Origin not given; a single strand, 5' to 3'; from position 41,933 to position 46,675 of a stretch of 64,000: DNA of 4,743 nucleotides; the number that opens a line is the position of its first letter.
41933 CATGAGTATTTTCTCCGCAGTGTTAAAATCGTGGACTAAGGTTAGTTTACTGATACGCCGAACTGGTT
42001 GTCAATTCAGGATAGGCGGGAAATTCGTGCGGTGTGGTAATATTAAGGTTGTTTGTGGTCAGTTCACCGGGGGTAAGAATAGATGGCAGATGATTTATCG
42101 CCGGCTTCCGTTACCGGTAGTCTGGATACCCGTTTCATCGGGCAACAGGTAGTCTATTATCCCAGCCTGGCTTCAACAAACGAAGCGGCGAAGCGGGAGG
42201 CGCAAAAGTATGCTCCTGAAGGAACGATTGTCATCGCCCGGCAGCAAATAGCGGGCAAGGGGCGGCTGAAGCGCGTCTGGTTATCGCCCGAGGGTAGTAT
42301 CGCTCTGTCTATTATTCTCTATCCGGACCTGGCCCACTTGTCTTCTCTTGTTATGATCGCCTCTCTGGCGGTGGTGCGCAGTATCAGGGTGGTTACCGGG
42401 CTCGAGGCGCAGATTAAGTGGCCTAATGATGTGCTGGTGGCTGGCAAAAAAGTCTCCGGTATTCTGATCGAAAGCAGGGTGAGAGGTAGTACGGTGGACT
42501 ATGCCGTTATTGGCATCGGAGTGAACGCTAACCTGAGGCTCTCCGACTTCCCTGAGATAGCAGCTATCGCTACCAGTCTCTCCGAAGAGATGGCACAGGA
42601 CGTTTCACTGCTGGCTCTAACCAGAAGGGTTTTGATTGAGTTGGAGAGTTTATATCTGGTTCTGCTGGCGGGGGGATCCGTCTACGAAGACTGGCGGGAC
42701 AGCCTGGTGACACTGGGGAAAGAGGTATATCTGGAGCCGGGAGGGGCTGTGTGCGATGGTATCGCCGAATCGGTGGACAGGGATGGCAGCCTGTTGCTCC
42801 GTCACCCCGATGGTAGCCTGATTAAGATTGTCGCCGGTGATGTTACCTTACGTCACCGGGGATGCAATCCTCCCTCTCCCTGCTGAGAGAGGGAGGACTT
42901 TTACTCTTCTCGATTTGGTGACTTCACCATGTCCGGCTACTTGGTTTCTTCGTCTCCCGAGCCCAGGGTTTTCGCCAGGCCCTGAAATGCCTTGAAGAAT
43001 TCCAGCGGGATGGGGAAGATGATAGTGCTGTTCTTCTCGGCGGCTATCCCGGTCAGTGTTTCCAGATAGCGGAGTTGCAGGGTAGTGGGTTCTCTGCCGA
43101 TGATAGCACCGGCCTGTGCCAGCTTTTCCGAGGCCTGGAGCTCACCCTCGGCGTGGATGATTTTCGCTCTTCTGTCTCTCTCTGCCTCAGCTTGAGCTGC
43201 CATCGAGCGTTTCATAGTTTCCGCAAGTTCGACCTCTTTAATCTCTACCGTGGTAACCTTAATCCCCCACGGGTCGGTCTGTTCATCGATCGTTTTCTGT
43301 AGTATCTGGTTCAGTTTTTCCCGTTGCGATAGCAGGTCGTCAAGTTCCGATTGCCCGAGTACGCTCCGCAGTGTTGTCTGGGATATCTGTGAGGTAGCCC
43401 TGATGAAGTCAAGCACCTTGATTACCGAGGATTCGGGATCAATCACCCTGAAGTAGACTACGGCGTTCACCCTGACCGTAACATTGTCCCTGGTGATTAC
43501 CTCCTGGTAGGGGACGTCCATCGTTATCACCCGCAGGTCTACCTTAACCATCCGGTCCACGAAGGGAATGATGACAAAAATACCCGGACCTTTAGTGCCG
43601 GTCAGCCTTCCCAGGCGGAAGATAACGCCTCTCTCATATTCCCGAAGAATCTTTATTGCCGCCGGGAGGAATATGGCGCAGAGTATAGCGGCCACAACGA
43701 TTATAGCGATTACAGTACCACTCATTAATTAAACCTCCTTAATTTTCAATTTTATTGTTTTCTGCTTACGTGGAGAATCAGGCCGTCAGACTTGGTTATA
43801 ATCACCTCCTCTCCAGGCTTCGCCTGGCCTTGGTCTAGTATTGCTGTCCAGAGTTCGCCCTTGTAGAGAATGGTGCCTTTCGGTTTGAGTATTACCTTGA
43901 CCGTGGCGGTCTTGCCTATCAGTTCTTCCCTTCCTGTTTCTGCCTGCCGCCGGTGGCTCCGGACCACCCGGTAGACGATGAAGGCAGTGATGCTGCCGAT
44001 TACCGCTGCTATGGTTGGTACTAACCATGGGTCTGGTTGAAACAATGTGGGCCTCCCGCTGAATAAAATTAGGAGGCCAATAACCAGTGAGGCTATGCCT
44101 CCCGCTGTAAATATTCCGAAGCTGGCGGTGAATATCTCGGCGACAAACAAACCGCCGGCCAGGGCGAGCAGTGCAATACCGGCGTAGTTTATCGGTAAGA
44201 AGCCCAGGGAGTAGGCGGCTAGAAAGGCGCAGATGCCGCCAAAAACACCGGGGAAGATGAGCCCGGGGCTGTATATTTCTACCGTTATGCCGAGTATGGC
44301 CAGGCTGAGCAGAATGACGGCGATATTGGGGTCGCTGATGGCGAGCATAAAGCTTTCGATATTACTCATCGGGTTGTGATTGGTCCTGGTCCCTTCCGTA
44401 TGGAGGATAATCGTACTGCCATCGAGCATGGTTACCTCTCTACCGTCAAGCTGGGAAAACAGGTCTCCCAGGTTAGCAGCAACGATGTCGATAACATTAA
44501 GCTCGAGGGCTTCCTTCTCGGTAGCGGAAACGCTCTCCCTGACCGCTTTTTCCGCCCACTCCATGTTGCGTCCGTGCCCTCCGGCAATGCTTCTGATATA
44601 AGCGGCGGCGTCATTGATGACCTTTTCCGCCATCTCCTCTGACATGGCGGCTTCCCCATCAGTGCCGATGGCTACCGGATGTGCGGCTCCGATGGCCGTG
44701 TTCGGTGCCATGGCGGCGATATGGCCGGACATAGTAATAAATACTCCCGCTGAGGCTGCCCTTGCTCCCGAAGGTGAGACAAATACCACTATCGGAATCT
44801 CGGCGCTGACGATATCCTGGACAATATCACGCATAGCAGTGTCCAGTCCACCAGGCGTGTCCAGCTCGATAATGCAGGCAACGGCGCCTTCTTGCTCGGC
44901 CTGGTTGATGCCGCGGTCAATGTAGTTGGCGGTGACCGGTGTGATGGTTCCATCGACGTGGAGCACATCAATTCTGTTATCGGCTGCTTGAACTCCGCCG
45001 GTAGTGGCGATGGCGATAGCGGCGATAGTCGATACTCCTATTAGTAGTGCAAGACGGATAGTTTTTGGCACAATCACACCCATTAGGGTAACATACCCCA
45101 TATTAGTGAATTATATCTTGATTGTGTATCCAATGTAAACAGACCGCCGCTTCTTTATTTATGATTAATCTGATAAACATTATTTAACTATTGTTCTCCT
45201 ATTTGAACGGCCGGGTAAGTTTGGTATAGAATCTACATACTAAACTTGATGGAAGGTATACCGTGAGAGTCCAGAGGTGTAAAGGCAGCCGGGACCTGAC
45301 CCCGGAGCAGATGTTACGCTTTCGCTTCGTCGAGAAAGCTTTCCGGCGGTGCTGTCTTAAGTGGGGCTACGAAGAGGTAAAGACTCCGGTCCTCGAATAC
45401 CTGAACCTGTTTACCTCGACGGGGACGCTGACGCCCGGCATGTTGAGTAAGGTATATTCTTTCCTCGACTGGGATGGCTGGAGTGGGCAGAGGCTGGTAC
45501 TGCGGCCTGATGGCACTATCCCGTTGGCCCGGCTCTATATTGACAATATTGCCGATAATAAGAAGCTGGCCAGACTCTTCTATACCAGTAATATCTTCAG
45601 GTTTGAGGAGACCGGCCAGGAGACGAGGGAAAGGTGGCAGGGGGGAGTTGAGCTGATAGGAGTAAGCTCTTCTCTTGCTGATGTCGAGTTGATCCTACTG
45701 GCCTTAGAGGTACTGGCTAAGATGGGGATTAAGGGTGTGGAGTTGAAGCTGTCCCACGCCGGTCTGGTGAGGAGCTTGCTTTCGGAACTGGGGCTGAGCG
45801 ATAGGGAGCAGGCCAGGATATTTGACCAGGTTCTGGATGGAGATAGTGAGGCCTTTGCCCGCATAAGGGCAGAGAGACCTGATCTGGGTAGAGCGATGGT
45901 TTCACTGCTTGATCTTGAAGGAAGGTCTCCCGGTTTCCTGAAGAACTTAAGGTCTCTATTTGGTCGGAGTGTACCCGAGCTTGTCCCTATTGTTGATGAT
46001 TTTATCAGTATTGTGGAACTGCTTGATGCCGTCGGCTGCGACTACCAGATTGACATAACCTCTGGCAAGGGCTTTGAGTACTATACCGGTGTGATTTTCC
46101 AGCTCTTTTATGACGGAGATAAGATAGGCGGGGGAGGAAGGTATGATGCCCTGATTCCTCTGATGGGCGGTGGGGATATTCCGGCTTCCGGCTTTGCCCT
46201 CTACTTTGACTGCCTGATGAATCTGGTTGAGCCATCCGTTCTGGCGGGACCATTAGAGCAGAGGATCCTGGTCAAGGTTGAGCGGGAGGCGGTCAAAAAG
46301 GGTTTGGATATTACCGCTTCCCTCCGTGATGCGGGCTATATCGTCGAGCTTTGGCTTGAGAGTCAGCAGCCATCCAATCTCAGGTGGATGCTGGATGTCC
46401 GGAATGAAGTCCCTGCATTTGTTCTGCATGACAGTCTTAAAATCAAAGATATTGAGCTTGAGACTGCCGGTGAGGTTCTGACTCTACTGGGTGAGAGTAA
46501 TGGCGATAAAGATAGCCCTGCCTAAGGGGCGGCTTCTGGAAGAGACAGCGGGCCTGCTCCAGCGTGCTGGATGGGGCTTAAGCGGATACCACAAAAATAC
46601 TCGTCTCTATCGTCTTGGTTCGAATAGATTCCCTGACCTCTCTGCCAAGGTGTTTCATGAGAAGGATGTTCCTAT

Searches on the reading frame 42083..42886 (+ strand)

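Call 48: search_protein_families(library=pfam, proteins=[window:42083-42886:+], max_evalue=0.00001)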
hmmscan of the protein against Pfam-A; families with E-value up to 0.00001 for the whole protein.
window:42083-42886:+ (267 aa): 2 families
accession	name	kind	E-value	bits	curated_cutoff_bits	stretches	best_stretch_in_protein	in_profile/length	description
PF03099.24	BPL_LplA_LipB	-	1.8e-24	86.6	21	1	28-148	4-133/133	Biotin/lipoate A/B protein ligase family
PF02237.23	BPL_C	-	1.4e-06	28.6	21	1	210-257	1-48/48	Biotin protein ligase C terminal domain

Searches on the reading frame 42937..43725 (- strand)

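Call 48: search_protein_families(library=pfam, proteins=[window:42937-43725:-], max_evalue=0.00001)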
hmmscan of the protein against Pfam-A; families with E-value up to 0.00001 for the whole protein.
window:42937-43725:- (262 aa): 1 family
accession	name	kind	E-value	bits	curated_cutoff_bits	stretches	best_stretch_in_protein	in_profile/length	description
PF01145.31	Band_7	-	1.3e-38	133.3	23.6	1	26-195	2-175/176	SPFH domain / Band 7 family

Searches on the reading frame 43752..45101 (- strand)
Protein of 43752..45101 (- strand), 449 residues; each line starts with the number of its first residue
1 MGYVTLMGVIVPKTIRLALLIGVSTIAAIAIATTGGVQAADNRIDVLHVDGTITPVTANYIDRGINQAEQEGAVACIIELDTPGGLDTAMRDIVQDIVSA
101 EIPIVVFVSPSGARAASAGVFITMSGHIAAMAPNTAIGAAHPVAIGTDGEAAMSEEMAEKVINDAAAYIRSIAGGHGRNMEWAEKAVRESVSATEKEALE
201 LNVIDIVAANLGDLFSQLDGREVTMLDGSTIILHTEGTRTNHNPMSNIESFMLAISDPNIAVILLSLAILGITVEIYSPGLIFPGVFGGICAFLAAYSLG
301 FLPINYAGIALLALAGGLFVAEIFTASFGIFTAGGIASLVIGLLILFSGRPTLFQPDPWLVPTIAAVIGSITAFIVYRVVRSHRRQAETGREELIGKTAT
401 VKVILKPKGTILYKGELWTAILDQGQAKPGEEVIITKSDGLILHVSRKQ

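Call 48: search_protein_families(library=pfam, proteins=[window:43752-45101:-], max_evalue=0.00001)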
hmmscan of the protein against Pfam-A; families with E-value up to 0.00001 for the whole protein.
window:43752-45101:- (449 aa): 3 families
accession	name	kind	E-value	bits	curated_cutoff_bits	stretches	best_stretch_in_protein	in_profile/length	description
PF24961.1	NfeD_membrane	-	5.3e-24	85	26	1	259-378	1-119/119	NfeD integral membrane domain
PF25145.1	NfeD1b_N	-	9.2e-19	68.2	40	1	46-200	4-148/189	NfeD1b, N-terminal domain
PF01957.25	NfeD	-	1.2e-13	51.4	29.1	1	392-446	2-56/57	NfeD-like C-terminal, partner-binding domain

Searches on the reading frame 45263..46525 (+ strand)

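Call 48: search_protein_families(library=pfam, proteins=[window:45263-46525:+], max_evalue=0.00001)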
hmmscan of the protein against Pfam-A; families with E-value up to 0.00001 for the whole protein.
window:45263-46525:+ (420 aa): 1 family
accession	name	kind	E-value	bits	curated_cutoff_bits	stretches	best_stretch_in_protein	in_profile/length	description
PF13393.11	tRNA-synt_His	-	3e-58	197.9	25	1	8-316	1-306/308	Histidyl-tRNA synthetase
